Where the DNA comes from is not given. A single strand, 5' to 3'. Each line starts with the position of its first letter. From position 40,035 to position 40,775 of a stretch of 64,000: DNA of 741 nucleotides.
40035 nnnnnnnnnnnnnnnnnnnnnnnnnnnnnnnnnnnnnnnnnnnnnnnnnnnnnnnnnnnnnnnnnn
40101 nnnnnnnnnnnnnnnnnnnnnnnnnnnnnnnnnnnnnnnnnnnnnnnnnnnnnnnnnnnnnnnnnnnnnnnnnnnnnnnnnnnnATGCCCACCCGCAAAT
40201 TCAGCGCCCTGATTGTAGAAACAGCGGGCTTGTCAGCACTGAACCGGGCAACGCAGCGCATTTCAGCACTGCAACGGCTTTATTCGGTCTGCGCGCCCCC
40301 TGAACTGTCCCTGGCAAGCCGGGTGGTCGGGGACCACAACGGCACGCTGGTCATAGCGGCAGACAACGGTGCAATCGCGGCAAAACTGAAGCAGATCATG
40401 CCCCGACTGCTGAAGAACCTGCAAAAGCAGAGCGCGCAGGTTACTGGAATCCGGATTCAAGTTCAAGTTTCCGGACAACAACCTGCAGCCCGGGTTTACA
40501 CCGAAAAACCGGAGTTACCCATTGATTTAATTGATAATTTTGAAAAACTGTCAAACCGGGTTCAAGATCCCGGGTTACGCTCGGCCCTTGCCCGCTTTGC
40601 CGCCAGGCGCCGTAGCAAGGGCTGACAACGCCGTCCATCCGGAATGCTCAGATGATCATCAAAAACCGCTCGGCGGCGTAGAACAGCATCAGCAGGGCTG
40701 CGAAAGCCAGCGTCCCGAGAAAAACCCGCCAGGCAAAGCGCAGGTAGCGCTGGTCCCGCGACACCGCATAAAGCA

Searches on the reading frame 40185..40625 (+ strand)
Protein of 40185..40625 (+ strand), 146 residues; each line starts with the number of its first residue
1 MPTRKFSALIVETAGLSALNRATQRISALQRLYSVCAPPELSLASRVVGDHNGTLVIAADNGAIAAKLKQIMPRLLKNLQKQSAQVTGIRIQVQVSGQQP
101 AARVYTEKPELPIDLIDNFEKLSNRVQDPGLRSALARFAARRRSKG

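Call 22: search_protein_families(library=pfam, proteins=[window:40185-40625:+])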
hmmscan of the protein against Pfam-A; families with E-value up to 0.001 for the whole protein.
window:40185-40625:+ (146 aa): 2 families
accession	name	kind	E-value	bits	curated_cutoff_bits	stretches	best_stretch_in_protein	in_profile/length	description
PF05258.17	DciA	-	3.3e-10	40.5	24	1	8-91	4-89/89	Dna[CI] antecedent, DciA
PF02120.21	Flg_hook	-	2.3e-05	24.5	29.8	1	52-99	37-84/85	Flagellar hook-length control protein FliK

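Call 63: find_homologous_proteins(query=window:40185-40625:+, max_evalue=0.00001)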
Query window:40185-40625:+ (146 aa): 160 proteins with E <= 0.00001 among 241 candidates; the best 120 are listed.
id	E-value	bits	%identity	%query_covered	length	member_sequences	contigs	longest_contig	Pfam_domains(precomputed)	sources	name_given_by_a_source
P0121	3.1e-85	300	100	100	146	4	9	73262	PF05258.18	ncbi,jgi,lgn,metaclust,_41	jgi:hypothetical protein|metaclust:\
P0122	1.7e-78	279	93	90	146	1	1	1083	PF05258.18,PF02120.22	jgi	jgi:hypothetical protein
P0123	3.7e-77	274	93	91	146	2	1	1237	PF05258.18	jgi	jgi:hypothetical protein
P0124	2.8e-76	271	92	89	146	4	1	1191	PF05258.18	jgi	jgi:hypothetical protein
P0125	5.5e-76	270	92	90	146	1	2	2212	PF05258.18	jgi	-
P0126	1.7e-75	269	92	89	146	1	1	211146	PF05258.18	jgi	-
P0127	3.6e-75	268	89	90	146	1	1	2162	PF05258.18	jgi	jgi:hypothetical protein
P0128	7.0e-75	267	89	90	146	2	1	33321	PF05258.18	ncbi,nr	ncbi:MAG: DUF721 domain-containing protein [Burkholderiales bacterium]|nr:DUF721 domain-containing p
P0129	2.2e-73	262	89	90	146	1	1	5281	PF05258.18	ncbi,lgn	-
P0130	5.4e-73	261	90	91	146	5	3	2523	PF05258.18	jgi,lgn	-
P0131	2.4e-67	243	82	91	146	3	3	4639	PF05258.18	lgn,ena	-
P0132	4.3e-66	239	80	91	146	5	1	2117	PF05258.18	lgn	-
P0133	8.3e-66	238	82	90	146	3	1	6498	PF05258.18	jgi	-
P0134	9.9e-65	234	82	99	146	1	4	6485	PF05258.18,PF02120.22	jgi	-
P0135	1.3e-64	234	78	100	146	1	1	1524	PF05258.18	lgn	-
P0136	5.0e-64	232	78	91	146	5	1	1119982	PF05258.18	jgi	jgi:hypothetical protein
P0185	3.7e-53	197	67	91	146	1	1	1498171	PF05258.18,PF02120.22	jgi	jgi:hypothetical protein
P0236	3.1e-50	187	69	90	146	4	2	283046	PF05258.18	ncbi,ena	-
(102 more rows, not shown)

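Call 65: find_encoding_contigs(protein=P0136, flank=1500, max_places=1)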
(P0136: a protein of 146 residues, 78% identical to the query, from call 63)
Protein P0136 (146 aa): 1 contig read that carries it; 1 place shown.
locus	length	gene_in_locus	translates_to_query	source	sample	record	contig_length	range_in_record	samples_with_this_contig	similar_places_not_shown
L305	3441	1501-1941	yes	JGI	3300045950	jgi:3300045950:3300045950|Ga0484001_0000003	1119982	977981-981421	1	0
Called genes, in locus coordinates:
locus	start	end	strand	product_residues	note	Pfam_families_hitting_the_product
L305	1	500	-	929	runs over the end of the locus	PF07517:SecA_DEAD, PF00270:DEAD (weak), PF01043:SecA_PP_bind, PF21090:P-loop_SecA, PF07516:SecA_SW, PF02810:SEC-C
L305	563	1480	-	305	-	PF01551:Peptidase_M23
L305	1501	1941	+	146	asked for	PF05258:DciA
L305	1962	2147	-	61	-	-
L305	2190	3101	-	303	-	PF03331:LpxC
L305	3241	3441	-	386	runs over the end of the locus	PF00091:Tubulin, PF12327:FtsZ_C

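Call 66: find_encoding_contigs(protein=P0185, flank=1500, max_places=1)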
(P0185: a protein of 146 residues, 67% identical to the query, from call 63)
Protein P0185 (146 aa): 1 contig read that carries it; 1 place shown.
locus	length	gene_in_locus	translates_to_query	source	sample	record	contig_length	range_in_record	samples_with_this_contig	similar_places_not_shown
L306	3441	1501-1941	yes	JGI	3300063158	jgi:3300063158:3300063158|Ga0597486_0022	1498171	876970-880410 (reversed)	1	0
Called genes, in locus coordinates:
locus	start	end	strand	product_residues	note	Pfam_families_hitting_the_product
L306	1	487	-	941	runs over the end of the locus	PF07517:SecA_DEAD, PF00270:DEAD (weak), PF01043:SecA_PP_bind, PF21090:P-loop_SecA, PF07516:SecA_SW, PF02810:SEC-C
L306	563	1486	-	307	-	PF01551:Peptidase_M23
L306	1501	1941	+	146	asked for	PF05258:DciA, PF02120:Flg_hook (weak)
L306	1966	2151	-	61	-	-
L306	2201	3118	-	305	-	PF03331:LpxC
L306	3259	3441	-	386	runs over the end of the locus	PF00091:Tubulin, PF12327:FtsZ_C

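Call 67: find_encoding_contigs(protein=P0236, flank=1500, max_places=1)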
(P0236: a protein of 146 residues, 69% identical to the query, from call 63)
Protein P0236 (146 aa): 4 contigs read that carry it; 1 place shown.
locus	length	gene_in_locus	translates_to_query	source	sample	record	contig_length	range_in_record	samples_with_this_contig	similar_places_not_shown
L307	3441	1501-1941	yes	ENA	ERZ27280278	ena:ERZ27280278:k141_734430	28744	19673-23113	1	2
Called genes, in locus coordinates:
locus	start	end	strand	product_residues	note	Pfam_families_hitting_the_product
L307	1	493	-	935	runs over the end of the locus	PF07517:SecA_DEAD, PF00270:DEAD (faint), PF01043:SecA_PP_bind, PF21090:P-loop_SecA, PF07516:SecA_SW, PF02810:SEC-C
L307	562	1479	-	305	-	PF01551:Peptidase_M23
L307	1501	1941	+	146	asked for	PF05258:DciA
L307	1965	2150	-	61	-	-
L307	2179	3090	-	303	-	PF03331:LpxC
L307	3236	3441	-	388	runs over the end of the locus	PF00091:Tubulin, PF12327:FtsZ_C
